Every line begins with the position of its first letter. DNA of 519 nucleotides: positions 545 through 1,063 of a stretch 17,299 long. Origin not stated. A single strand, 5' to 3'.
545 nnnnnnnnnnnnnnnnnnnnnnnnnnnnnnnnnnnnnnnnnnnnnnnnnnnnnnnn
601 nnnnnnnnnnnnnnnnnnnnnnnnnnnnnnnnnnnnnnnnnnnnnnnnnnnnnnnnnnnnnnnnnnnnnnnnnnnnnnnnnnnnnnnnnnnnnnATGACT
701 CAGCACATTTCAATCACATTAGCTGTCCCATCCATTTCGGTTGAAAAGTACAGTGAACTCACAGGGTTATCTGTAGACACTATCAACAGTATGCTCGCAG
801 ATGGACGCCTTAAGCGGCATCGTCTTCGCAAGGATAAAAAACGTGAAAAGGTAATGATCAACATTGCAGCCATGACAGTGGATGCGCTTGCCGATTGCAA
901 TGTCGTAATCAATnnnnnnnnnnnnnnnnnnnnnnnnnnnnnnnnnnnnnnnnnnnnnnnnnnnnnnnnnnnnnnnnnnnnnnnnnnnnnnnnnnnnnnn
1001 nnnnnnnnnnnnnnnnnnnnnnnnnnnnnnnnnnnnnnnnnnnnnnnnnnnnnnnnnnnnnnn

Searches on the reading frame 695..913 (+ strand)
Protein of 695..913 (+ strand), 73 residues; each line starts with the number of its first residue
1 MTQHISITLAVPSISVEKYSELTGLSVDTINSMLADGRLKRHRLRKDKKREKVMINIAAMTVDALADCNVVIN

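Call 7: search_protein_families(library=pfam, proteins=[window:695-913:+], max_evalue=0.01)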
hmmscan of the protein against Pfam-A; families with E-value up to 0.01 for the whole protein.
window:695-913:+ (73 aa): 0 families

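Call 60: search_protein_families(library=phrogs, proteins=[window:695-913:+], max_evalue=0.001)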
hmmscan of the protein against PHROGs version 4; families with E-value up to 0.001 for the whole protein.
window:695-913:+ (73 aa): 1 family
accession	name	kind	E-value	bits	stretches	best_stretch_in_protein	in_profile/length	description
phrog_575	-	integration and excision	1.3e-26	93.5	1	1-70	1-69/71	Cox-like excisionase and repressor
